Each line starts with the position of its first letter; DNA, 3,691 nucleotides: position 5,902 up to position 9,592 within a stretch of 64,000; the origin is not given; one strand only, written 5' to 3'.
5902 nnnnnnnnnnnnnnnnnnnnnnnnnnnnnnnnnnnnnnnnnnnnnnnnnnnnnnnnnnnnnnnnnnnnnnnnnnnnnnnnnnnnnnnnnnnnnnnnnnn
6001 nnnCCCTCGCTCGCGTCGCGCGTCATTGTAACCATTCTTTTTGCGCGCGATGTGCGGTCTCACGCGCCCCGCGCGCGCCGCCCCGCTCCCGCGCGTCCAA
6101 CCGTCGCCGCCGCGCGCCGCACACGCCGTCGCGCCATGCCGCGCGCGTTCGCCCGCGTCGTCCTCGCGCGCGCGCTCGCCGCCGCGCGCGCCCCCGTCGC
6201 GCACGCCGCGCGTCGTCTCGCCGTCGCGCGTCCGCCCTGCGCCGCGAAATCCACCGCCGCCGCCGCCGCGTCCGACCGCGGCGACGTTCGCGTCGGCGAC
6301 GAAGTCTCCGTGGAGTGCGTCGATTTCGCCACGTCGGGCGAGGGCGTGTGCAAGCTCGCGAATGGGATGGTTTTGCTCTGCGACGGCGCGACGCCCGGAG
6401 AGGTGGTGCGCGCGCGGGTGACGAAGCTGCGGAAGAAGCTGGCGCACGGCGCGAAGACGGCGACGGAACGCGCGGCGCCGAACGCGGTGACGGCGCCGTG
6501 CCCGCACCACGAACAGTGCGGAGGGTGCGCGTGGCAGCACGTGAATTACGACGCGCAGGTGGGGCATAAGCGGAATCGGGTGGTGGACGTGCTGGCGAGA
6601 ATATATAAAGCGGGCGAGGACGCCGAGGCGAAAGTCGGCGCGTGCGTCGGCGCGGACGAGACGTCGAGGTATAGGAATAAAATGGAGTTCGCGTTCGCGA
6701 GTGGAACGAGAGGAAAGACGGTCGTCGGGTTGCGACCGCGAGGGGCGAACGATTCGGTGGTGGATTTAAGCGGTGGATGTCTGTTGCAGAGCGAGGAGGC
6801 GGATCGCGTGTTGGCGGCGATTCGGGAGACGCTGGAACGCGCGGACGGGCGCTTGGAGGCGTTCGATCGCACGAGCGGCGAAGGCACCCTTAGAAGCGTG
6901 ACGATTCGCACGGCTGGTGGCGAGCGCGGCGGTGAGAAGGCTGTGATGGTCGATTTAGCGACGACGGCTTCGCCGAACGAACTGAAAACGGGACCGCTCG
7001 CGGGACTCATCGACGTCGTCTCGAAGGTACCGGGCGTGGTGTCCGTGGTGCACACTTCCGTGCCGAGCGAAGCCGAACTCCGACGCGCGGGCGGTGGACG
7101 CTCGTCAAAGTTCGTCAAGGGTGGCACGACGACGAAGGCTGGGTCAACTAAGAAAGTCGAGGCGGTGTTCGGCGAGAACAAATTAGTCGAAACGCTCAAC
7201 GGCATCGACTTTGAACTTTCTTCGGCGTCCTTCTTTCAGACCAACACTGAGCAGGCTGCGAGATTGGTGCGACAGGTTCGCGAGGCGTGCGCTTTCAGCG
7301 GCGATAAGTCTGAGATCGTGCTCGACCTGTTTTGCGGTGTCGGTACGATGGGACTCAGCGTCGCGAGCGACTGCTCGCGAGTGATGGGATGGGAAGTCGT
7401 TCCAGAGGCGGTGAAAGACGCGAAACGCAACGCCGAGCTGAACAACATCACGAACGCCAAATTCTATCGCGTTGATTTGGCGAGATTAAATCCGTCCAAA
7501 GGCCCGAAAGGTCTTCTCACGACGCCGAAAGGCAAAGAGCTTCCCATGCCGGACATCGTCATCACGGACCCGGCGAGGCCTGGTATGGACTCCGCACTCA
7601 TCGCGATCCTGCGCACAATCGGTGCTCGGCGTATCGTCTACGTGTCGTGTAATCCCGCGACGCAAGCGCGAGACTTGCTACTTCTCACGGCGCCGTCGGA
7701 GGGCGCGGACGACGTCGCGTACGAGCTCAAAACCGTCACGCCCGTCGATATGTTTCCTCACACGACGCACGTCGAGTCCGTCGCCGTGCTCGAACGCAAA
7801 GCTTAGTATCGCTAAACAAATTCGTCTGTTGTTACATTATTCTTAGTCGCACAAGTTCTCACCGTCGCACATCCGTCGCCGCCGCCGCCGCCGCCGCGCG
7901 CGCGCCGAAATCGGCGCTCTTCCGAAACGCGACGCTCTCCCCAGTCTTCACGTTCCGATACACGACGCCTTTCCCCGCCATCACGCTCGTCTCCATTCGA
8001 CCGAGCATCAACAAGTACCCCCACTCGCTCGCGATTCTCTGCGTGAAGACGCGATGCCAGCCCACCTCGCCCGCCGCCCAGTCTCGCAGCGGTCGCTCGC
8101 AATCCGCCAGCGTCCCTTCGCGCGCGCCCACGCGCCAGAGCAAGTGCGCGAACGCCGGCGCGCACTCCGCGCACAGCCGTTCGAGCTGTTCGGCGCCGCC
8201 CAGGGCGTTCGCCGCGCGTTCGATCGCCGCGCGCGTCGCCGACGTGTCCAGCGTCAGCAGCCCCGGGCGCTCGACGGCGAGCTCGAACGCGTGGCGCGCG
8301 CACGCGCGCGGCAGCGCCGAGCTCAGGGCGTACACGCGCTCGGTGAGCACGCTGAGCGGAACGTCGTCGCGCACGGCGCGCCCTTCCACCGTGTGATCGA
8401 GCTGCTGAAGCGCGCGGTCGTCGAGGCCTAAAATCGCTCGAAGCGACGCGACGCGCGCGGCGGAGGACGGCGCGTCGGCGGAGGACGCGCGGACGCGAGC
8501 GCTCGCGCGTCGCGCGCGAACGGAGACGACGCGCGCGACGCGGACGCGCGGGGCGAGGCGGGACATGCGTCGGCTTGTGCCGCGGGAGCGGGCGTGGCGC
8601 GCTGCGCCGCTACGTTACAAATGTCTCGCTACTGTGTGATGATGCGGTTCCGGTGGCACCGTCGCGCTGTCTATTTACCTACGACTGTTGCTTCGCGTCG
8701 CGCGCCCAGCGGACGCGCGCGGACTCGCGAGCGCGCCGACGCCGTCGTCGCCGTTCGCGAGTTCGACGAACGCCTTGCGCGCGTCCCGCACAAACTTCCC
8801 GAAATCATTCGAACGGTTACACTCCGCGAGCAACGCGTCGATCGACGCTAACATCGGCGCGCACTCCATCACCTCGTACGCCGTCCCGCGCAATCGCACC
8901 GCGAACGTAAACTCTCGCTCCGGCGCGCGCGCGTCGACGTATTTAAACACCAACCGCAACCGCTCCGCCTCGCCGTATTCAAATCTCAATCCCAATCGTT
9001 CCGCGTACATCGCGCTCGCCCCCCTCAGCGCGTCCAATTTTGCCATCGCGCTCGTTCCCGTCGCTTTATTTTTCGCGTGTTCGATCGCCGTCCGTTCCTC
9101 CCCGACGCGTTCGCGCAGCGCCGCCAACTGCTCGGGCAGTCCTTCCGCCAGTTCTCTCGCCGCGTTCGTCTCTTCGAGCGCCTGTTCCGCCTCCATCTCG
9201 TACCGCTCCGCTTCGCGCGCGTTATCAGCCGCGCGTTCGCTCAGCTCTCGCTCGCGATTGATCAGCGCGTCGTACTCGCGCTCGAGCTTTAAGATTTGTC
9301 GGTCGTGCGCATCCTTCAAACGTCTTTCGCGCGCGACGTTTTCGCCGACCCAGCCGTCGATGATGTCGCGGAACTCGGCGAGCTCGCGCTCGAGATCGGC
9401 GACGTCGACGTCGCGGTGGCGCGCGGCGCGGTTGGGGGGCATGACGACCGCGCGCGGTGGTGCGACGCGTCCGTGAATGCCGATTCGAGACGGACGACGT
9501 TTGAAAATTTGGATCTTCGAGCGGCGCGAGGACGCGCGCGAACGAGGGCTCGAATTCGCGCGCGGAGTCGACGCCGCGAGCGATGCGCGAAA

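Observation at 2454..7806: Tandem, same-strand trio of organelle-targeted genes: carotenoid cleavage dioxygenase, tocopherol cyclase and a RumA-type RNA methyltransferase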

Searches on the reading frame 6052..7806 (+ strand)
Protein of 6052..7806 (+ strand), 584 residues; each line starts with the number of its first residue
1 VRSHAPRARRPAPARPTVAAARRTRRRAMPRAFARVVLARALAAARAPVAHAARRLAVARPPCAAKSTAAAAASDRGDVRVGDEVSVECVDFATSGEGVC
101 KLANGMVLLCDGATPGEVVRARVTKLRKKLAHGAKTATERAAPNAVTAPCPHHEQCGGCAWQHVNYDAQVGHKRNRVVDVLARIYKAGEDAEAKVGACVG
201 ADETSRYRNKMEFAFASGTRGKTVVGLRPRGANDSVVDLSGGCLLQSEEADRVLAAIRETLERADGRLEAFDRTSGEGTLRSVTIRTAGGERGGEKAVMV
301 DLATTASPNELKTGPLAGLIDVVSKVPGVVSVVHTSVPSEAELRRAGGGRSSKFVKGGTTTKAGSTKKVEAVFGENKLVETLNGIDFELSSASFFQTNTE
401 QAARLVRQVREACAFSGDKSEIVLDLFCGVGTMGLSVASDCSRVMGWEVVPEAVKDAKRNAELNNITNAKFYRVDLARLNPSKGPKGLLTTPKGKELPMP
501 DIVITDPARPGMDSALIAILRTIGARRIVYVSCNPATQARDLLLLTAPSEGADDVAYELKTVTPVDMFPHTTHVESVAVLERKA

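Call 3: search_protein_families(library=pfam, proteins=[window:6052-7806:+], max_evalue=0.01)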
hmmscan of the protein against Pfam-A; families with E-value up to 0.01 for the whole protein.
window:6052-7806:+ (584 aa): 8 families
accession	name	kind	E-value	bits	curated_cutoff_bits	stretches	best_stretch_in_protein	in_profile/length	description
PF05958.17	tRNA_U5-meth_tr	-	1.9e-19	70.4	23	1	380-583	161-357/357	tRNA (Uracil-5-)-methyltransferase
PF02475.24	TRM5-TYW2_MTfase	-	9.7e-08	32.6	28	1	409-469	26-88/164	TRM5/TYW2 methyltransferase domain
PF13847.12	Methyltransf_31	-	2.3e-07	31.1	27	1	419-478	3-65/145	Methyltransferase domain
PF13649.12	Methyltransf_25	-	8.8e-06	26.8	27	1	423-482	1-61/97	Methyltransferase domain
PF05175.20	MTS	-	3.3e-05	24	23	1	418-477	30-91/170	Methyltransferase small domain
PF01938.26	TRAM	-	0.00034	20.8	21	1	81-133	4-58/61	TRAM domain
PF09445.16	Methyltransf_15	-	0.0033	17.5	22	1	421-468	2-49/165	RNA cap guanine-N2 methyltransferase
PF06325.19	PrmA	-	0.0064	16.5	22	1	419-470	161-212/296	Ribosomal protein L11 methyltransferase (PrmA)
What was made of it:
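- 6136..7806 (+): RumA/RlmD-type RNA (uracil-C5)-methyltransferase with a TRAM domain, 556 aa from the first ATG. The N-terminal extension is about 49 residues. An out-of-frame ATG lies at 6050. PF05958 E=1.9e-19 and TRAM E=3.4e-4 (call 3).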

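Call 4: search_protein_families(library=ncbifam, proteins=[window:6052-7806:+], max_evalue=0.01)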
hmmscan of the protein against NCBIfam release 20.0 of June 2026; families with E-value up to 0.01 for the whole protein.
window:6052-7806:+ (584 aa): 21 families
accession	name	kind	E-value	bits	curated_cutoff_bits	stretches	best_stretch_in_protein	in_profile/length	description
TIGR00479.1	rumA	equivalog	2.1e-81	274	183.55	2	366-575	242-432/432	23S rRNA (uracil(1939)-C(5))-methyltransferase RlmD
NF009639.0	PRK13168.1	equivalog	1.6e-63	215.2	458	2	379-582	262-445/446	23S rRNA (uracil(1939)-C(5))-methyltransferase RlmD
NF002910.0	PRK03522.2-3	equivalog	4.3e-43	147.8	558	2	374-582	191-382/383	23S rRNA (uracil(747)-C(5))-methyltransferase RlmC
NF002909.0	PRK03522.2-1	equivalog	2.4e-40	138.9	553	2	376-583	191-374/374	23S rRNA (uracil(747)-C(5))-methyltransferase RlmC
TIGR02085.1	meth_trns_rumB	equivalog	2.4e-32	112.4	429.5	1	376-582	192-374/374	23S rRNA (uracil(747)-C(5))-methyltransferase RlmC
TIGR02143.1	trmA_only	equivalog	2.2e-20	73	334.65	1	367-583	143-352/352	tRNA (uridine(54)-C5)-methyltransferase TrmA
NF002913.0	PRK03522.2-6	equivalog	8.6e-19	68.1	537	1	384-582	141-340/342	23S rRNA (uracil(747)-C(5))-methyltransferase RlmC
NF011529.0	PRK14968.1-3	equivalog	9.3e-08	31.7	162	1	418-476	33-91/198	putative methyltransferase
TIGR03534.1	RF_mod_PrmC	equivalog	5e-07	29.4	199.1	1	405-477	76-148/253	peptide chain release factor N(5)-glutamine methyltransferase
NF047730.1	tRNAMtaseTrm5b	equivalog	7.5e-05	22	600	1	354-468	120-230/330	tRNA (guanine(37)-N1)-methyltransferase Trm5b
TIGR00537.1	hemK_rel_arch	hypoth_equivalog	9.9e-05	22.1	87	1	419-477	19-76/179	HemK2/MTQ2 family protein methyltransferase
NF047732.1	tRNAMtaseTrm5bMeth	equivalog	0.00012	21.2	500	1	419-469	198-247/337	tRNA (guanine(37)-N1)-methyltransferase Trm5b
NF008993.0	PRK12336.1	equivalog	0.00015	21.2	243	1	69-134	136-200/203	translation initiation factor IF-2 subunit beta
TIGR00536.1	hemK_fam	subfamily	0.00021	20.5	115.5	1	420-477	115-175/286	HemK family protein methyltransferase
NF041536.1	ArsM_DUF2284_UU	exception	0.00024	19.6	575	1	419-480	76-140/459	arsenite methyltransferase/DUF2284 domain selenoprotein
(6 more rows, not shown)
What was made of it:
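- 6136..7806 (+): TIGR00479 rumA 274 bits (cutoff 183.55) (call 4).
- On RumA/RlmD 23S rRNA (uracil-C5)-methyltransferase (TIGR00479): 274 bits against a cutoff of 183.55 (call 4)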

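Call 48: search_solved_structures(query=window:6136-7806:+, max_evalue=1e-8, show_alignments=1)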
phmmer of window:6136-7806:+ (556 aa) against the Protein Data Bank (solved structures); distinct sequences matched with E-value up to 1e-8: 8.
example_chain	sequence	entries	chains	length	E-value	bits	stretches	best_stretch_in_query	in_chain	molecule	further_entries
5xj1_A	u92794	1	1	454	1.2e-52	182.6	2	337-553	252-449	Uncharacterized RNA methyltransferase SP_1029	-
5zq0_A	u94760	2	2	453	3.1e-52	181.3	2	337-553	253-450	Uncharacterized RNA methyltransferase SP_1029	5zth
5zq1_A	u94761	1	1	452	3.2e-52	181.3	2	337-553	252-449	Uncharacterized RNA methyltransferase SP_1029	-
5xj2_A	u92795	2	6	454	3.2e-52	181.3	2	337-553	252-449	Uncharacterized RNA methyltransferase SP_1029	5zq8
1uwv_A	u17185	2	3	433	1.8e-33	119.4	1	292-554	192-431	23S RRNA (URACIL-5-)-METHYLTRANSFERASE RUMA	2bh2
2jjq_A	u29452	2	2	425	1.1e-31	113.5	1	340-552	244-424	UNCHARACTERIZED RNA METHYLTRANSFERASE PYRAB10780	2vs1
8z62_A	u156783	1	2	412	4.9e-22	81.7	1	344-554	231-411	23S rRNA (uracil(747)-C(5))-methyltransferase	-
3bt7_A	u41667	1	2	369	4.9e-11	45.4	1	366-551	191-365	tRNA (uracil-5-)-methyltransferase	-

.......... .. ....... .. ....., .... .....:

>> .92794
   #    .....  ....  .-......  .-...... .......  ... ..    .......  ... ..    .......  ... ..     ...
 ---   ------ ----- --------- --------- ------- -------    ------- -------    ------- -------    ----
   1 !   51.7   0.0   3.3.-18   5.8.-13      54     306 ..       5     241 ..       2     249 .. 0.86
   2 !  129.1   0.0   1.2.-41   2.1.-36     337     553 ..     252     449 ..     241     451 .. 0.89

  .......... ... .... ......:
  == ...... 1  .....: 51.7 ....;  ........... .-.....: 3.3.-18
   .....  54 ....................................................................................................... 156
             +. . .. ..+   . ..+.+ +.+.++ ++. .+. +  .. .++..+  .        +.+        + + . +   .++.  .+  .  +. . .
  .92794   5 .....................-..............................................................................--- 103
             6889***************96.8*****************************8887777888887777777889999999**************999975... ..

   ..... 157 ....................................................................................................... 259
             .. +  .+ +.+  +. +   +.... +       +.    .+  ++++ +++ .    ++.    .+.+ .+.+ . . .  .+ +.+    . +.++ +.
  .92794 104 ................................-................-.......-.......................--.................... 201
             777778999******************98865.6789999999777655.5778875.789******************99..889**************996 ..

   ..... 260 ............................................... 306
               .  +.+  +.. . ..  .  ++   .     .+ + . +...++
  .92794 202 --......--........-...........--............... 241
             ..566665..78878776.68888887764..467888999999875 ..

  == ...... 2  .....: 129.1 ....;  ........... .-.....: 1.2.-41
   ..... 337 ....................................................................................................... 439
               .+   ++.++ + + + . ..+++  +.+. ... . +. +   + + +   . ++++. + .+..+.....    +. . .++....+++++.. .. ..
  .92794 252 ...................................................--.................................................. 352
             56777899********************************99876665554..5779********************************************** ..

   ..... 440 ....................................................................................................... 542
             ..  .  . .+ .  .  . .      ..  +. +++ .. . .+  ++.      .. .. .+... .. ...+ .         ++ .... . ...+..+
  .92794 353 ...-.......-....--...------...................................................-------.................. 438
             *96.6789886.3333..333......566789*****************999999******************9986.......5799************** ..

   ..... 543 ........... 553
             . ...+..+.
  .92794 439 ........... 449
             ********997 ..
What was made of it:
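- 6136..7806 (+): The best solved relative is S. pneumoniae SP_1029 (E=1.2e-52), with E. coli RumA at 1.8e-33 (call 48).
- On RumA/RlmD 23S rRNA (uracil-C5)-methyltransferase (TIGR00479): The region aligns to the N-terminal domain of SP_1029 (call 48). VSCNPAT aligns with ISCNVAT of SP_1029 (call 48).
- Closest known: Bacterial 23S rRNA m5U methyltransferases RumA/RlmD. Same: It has the TRAM domain plus Rossmann methyltransferase architecture, passes the TIGR00479 cutoff, and has the SCNPAT nucleophile motif and a C-x5-C-x2-C Fe-S motif as in E. coli RumA (calls 3, 4, 48).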

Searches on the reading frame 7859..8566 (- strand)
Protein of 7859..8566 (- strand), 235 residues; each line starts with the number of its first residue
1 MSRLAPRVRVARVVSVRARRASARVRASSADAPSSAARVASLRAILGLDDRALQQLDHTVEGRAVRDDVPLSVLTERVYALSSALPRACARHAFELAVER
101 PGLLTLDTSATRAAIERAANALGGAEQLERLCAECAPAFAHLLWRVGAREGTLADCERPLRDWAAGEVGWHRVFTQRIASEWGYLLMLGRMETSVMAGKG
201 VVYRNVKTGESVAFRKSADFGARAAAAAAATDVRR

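Call 3: search_protein_families(library=pfam, proteins=[window:7859-8566:-], max_evalue=0.01)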
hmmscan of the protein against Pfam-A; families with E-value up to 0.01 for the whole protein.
window:7859-8566:- (235 aa): 0 families
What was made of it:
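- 7859..8566 (-): Unknown 235-aa gene, convergent with the methyltransferase (stops 52 nt apart). It is part of the collinear block. No Pfam hit (call 3).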

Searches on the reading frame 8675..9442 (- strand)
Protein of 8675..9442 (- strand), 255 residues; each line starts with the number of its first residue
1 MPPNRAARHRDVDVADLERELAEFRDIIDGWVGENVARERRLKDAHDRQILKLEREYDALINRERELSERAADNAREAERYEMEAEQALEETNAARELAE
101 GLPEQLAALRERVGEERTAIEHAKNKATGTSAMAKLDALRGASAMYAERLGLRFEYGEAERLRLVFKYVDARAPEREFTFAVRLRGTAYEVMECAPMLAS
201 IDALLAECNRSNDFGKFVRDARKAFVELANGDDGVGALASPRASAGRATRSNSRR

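Call 3: search_protein_families(library=pfam, proteins=[window:8675-9442:-], max_evalue=0.01)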
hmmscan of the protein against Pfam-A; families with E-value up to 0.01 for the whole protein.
window:8675-9442:- (255 aa): 1 family
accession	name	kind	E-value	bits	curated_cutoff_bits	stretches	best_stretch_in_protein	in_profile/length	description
PF08234.17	Spindle_Spc25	-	7.2e-21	74.7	22.3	1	158-226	3-73/73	Chromosome segregation protein Spc25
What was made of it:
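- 8675..9442 (-): Kinetochore protein Spc25, part of the collinear block. PF08234 E=7e-21 (call 3).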
